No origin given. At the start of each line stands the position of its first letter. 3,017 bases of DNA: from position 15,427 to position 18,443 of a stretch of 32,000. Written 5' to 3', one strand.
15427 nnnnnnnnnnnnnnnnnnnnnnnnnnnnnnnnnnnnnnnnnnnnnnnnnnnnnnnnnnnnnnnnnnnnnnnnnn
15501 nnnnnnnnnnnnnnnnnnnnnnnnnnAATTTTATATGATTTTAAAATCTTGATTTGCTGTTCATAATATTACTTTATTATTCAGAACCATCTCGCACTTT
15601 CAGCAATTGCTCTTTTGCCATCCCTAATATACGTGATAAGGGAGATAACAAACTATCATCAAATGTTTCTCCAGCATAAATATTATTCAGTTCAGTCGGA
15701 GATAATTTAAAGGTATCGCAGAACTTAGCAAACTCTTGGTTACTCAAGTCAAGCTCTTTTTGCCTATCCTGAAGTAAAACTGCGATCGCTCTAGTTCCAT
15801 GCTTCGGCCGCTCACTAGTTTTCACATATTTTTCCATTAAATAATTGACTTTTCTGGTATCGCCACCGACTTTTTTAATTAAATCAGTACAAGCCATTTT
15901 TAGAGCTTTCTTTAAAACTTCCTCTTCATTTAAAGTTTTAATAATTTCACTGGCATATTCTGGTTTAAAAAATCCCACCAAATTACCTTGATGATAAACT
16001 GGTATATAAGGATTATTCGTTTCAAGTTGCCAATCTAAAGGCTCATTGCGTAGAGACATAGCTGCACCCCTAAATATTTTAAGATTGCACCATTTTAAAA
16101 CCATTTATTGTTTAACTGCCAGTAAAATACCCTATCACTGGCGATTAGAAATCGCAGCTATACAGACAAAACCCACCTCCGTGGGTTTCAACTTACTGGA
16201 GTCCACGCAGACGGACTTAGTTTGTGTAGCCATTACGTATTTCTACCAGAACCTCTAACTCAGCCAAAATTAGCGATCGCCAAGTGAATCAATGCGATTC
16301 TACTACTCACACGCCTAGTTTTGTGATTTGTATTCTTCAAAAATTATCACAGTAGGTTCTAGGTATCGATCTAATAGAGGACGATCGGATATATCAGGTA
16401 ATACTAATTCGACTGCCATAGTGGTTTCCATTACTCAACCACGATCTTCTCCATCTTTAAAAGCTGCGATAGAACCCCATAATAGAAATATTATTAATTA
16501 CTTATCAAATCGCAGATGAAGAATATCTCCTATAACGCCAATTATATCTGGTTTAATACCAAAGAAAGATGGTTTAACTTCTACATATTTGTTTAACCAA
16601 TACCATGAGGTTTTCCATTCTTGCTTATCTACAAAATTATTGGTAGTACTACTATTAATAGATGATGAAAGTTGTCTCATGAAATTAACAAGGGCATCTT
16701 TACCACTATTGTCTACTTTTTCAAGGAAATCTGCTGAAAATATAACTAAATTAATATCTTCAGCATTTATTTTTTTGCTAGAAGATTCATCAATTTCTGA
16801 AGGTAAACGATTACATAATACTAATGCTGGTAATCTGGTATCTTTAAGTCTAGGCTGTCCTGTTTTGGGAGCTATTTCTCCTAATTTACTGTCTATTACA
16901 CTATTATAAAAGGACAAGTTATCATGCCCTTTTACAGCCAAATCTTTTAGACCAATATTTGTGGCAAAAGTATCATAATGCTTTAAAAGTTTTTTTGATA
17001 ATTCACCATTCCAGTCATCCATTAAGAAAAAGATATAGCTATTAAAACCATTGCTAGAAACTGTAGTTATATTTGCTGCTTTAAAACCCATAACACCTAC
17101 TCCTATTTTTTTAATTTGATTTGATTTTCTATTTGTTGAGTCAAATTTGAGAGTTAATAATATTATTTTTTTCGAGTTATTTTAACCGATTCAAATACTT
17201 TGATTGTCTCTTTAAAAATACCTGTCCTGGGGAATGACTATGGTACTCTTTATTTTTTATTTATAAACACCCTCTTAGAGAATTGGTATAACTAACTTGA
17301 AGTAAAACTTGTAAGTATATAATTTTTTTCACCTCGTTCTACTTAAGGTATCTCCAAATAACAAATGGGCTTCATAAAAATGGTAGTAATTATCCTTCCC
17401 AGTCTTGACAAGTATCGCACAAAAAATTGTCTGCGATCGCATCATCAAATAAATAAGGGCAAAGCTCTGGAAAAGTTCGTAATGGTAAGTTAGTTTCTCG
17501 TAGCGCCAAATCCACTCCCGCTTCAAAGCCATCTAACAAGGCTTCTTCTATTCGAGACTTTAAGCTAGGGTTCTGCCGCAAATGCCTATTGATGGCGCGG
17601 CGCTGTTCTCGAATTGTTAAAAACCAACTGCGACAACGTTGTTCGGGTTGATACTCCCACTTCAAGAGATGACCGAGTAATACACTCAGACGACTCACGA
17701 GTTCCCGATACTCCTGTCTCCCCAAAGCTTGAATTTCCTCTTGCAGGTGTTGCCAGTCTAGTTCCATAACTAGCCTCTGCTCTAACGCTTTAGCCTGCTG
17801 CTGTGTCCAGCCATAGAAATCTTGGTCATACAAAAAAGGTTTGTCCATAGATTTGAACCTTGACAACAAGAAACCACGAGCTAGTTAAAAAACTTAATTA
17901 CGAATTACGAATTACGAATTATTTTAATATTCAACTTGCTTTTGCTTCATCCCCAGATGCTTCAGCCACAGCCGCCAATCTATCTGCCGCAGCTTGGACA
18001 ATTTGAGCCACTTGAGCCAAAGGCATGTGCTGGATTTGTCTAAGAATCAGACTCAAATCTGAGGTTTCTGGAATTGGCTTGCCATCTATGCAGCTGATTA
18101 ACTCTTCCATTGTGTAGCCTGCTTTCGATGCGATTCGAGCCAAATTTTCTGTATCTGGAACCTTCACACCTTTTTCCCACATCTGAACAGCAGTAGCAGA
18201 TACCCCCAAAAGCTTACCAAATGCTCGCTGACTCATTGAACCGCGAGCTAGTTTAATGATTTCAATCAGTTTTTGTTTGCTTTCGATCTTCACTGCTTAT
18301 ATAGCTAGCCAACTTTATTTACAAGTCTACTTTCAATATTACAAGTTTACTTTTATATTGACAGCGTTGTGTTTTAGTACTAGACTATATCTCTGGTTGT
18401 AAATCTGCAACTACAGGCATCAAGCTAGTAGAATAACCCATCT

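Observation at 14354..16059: Rpn-family nuclease followed in frame, after one TAG, by a protein built from two extra copies of its own C-terminal module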

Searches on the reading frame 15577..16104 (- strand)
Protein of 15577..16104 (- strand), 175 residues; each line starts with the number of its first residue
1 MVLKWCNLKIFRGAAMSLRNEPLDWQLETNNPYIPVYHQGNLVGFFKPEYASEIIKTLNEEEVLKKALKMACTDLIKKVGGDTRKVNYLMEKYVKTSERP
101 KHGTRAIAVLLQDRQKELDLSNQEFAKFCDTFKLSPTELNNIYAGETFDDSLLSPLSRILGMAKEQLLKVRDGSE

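Call 3: search_protein_families(library=pfam, proteins=[window:15577-16104:-], max_evalue=0.1)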
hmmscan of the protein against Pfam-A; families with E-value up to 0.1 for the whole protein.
window:15577-16104:- (175 aa): 0 families

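Call 4: search_protein_families(library=ncbifam, proteins=[window:15577-16104:-], max_evalue=0.1)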
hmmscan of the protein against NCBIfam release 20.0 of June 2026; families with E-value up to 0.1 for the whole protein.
window:15577-16104:- (175 aa): 0 families

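Call 32: search_protein_families(library=padloc, proteins=[window:15577-16104:-], max_evalue=0.01)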
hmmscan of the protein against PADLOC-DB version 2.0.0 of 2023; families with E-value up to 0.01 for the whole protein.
window:15577-16104:- (175 aa): 0 families

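Call 71: search_protein_families(library=phrogs, proteins=[window:15577-16059:-], max_evalue=0.01)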
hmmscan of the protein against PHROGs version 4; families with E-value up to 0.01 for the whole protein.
window:15577-16059:- (160 aa): 0 families

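Call 72: find_homologous_proteins(query=window:15580-16059:-, max_evalue=0.001)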
Query window:15580-16059:- (160 aa): 120 proteins with E <= 0.001 among 173 candidates.
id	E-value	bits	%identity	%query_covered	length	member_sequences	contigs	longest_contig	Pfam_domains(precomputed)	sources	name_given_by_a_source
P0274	6.9e-96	337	95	100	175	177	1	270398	-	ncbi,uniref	ncbi:MAG: hypothetical protein V7K71_22650 [Nostoc sp.]|uniref:hypothetical protein n=1 Tax=Nostoc s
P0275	1.7e-91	322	91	100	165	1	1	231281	-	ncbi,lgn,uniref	ncbi:hypothetical protein [Nostoc sp.]|uniref:hypothetical protein n=1 Tax=Nostoc sp. TaxID=1180 Rep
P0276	2.2e-91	322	89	100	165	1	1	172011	-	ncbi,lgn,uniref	ncbi:hypothetical protein [Nostoc sp.]|uniref:hypothetical protein n=1 Tax=Nostoc sp. TaxID=1180 Rep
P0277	1.5e-90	319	90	100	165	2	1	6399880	-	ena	-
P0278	8.2e-90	317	89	100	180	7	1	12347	-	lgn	-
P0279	8.5e-90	317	89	100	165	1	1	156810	-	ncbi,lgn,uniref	ncbi:hypothetical protein [Nostoc sp.]|uniref:hypothetical protein n=1 Tax=Nostoc sp. TaxID=1180 Rep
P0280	1.0e-89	317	89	100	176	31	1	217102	-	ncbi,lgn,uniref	ncbi:hypothetical protein [Nostoc sp.]|uniref:hypothetical protein n=1 Tax=Nostoc sp. TaxID=1180 Rep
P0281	1.2e-89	316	89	100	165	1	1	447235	-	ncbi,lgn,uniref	ncbi:MAG: hypothetical protein V7K50_05685 [Nostoc sp.]|uniref:hypothetical protein n=1 Tax=Nostoc s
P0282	1.7e-89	316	89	100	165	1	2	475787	-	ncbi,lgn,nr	ncbi:MAG: hypothetical protein RMY28_018180 [Nostoc sp. ChiSLP01]|nr:hypothetical protein [Nostoc sp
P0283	2.1e-89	316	89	100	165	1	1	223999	-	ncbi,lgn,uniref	ncbi:hypothetical protein [Nostoc sp.]|uniref:hypothetical protein n=1 Tax=Nostoc sp. TaxID=1180 Rep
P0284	3.3e-89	315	89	100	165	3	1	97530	-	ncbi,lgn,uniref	ncbi:MAG: hypothetical protein V7K86_01590 [Nostoc sp.]|uniref:hypothetical protein n=1 Tax=Nostoc s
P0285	8.2e-89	314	88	100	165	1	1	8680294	-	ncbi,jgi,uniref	ncbi:HTH cro/C1-type domain-containing protein [Nostoc sp. DSM 114161]|jgi:hypothetical protein|unir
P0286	8.7e-89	314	89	100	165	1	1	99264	-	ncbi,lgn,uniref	ncbi:MAG: hypothetical protein V7K97_21810 [Nostoc sp.]|uniref:hypothetical protein n=1 Tax=Nostoc s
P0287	9.9e-89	313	89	100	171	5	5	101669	-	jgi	jgi:hypothetical protein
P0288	1.1e-88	313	89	100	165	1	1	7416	-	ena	-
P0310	2.8e-73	263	73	99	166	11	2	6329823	-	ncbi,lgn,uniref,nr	ncbi:hypothetical protein [Nostoc sp. PCC 7107]|uniref:hypothetical protein n=1 Tax=Nostoc sp. PCC 7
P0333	8.6e-68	245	69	100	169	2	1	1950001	-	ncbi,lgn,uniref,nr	ncbi:hypothetical protein [Fischerella sp. PCC 9605]|uniref:hypothetical protein n=1 Tax=Fischerella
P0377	9.1e-46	174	48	100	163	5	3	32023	-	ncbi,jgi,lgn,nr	ncbi:MAG: hypothetical protein K6T90_20795 [Leptolyngbyaceae cyanobacterium HOT.MB2.61]|jgi:hypothet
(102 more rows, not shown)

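Call 73: find_encoding_contigs(protein=P0333, flank=4000, max_places=2)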
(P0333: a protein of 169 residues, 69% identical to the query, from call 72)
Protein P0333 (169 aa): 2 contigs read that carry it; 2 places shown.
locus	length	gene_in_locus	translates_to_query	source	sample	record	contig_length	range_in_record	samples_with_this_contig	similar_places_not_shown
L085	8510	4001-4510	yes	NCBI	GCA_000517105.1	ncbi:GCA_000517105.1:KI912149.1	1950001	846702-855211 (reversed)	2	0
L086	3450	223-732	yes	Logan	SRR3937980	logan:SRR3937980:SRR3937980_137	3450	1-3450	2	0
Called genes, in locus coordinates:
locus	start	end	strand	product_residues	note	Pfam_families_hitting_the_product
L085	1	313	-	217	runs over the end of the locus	PF01209:Ubie_methyltran, PF03141:Methyltransf_29 (weak), PF13489:Methyltransf_23, PF05175:MTS, PF13847:Methyltransf_31, PF08241:Methyltransf_11, PF08242:Methyltransf_12, PF13649:Methyltransf_25, +5 more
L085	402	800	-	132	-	PF01022:HTH_5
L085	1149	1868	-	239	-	PF03713:DUF305, PF13628:DUF4142, PF03713:DUF305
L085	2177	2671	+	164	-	-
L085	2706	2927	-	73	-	-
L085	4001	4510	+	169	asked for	-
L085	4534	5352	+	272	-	PF11103:DUF2887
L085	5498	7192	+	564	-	PF00005:ABC_tran, PF13555:AAA_29 (faint), PF02463:SMC_N (faint), PF13304:AAA_21 (faint), PF13604:AAA_30 (faint), PF12848:ABC_tran_Xtn, PF00005:ABC_tran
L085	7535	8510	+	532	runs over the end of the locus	PF01676:Metalloenzyme, PF06415:iPGM_N, PF01663:Phosphodiest (weak)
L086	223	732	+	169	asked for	-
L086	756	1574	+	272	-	PF11103:DUF2887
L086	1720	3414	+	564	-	PF00005:ABC_tran, PF13555:AAA_29 (faint), PF02463:SMC_N (faint), PF13304:AAA_21 (faint), PF13604:AAA_30 (faint), PF12848:ABC_tran_Xtn, PF00005:ABC_tran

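Call 74: find_encoding_contigs(protein=P0377, flank=4000, max_places=2)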
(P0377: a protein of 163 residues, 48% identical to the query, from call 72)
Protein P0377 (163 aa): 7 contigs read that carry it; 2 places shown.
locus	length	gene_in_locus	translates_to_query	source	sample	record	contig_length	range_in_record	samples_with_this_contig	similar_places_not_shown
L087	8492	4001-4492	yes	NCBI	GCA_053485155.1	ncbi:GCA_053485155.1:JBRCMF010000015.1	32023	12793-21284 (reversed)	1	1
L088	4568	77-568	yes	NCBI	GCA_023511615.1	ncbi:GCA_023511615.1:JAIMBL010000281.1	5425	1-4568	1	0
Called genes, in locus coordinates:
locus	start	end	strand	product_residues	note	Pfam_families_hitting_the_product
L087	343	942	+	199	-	PF00578:AhpC-TSA, PF08534:Redoxin, PF10417:1-cysPrx_C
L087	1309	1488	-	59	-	-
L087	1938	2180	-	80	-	-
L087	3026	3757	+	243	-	PF05996:Fe_bilin_red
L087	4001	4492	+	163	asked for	-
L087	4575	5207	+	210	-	PF13545:HTH_Crp_2, PF00325:Crp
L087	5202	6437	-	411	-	PF03330:DPBB_1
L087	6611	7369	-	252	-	PF00072:Response_reg, PF00486:Trans_reg_C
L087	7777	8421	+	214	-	PF01634:HisG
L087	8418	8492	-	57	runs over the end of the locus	-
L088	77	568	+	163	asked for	-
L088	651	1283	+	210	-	PF13545:HTH_Crp_2, PF00325:Crp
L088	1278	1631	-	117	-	PF03330:DPBB_1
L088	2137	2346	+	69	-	-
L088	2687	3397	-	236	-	PF00072:Response_reg, PF00486:Trans_reg_C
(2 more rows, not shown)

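Call 75: find_encoding_contigs(protein=P0310, flank=4000, max_places=2)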
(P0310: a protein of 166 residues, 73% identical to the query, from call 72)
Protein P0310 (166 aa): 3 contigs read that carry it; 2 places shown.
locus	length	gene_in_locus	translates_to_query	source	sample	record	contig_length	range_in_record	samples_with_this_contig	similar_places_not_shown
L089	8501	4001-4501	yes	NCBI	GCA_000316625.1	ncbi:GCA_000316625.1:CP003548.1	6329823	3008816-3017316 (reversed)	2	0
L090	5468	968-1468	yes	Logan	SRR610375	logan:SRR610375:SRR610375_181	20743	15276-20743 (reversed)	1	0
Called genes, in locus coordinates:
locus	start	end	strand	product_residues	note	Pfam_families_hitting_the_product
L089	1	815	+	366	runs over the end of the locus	PF03462:PCRF, PF00472:RF-1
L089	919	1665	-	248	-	PF13588:HSDR_N_2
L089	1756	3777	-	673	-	-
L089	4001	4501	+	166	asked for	-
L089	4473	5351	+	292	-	PF11103:DUF2887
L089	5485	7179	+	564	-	PF00005:ABC_tran, PF02463:SMC_N (faint), PF13555:AAA_29 (faint), PF13304:AAA_21 (faint), PF12848:ABC_tran_Xtn, PF00005:ABC_tran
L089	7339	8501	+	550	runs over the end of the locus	PF01676:Metalloenzyme, PF06415:iPGM_N, PF01663:Phosphodiest (weak)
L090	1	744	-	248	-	?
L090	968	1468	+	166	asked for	-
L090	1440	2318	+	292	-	PF11103:DUF2887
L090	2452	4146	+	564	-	PF00005:ABC_tran, PF02463:SMC_N (faint), PF13555:AAA_29 (faint), PF13304:AAA_21 (faint), PF12848:ABC_tran_Xtn, PF00005:ABC_tran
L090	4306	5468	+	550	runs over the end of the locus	PF01676:Metalloenzyme, PF06415:iPGM_N, PF01663:Phosphodiest (weak)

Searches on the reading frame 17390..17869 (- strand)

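Call 3: search_protein_families(library=pfam, proteins=[window:17390-17869:-], max_evalue=0.1)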
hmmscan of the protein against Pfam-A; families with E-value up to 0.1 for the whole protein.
window:17390-17869:- (159 aa): 1 family
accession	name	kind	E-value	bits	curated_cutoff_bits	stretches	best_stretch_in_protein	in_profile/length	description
PF01724.21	DUF29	-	2.1e-48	164.5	22.5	1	13-150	1-138/138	Domain of unknown function DUF29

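Call 32: search_protein_families(library=padloc, proteins=[window:17390-17869:-], max_evalue=0.01)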
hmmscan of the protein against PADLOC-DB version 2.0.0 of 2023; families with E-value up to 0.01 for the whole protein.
window:17390-17869:- (159 aa): 0 families

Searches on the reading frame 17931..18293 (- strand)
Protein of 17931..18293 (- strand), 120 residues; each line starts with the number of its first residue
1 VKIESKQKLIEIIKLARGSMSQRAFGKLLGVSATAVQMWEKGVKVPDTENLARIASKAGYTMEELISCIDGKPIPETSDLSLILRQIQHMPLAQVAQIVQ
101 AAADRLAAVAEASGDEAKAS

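Call 3: search_protein_families(library=pfam, proteins=[window:17931-18293:-], max_evalue=0.1)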
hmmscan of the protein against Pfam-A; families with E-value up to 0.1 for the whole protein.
window:17931-18293:- (120 aa): 6 families
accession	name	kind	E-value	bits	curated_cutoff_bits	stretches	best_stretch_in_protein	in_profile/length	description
PF01381.28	HTH_3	-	9.8e-10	38.8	23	1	19-65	9-55/55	Helix-turn-helix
PF13560.12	HTH_31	-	8.3e-05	23.3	27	1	17-58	13-54/64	Helix-turn-helix domain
PF12844.13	HTH_19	-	0.0011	19.3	30.2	1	20-66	13-59/64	Helix-turn-helix domain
PF13443.12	HTH_26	-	0.014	16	22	1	15-70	6-62/63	Cro/C1-type HTH DNA-binding domain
PF13542.12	HTH_Tnp_ISL3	-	0.023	14.6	27.4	0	12-37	20-44/51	Helix-turn-helix domain of transposase family ISL3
PF13518.12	HTH_28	-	0.049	14.2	25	0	11-41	4-34/52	Helix-turn-helix domain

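Call 32: search_protein_families(library=padloc, proteins=[window:17931-18293:-], max_evalue=0.01)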
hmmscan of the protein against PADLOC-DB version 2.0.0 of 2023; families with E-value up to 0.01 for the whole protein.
window:17931-18293:- (120 aa): 9 families
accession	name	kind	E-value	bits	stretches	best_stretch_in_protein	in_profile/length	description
PDLC03956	RmrA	-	1.1e-06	26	1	7-58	11-61/399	-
PDLC03951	RmrA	-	3.4e-06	24.3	1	13-65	16-67/400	-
PDLC03952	RmrA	-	1.4e-05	22.1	1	19-57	35-73/395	-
PDLC04775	PDC-M69A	-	7.4e-05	21.2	1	14-109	15-107/113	-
PDLC04142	capH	-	7.7e-05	21.7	1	7-105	9-97/103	capH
PDLC02926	HTH_VI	-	0.00015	19.9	1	12-66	5-61/92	-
PDLC03949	RmrA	-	0.00034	17.6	1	15-91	9-83/363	-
PDLC03665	Control_protein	-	0.002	16.4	1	11-67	14-70/77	control protein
PDLC03948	RmrA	-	0.0063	13.4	1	18-57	20-59/397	-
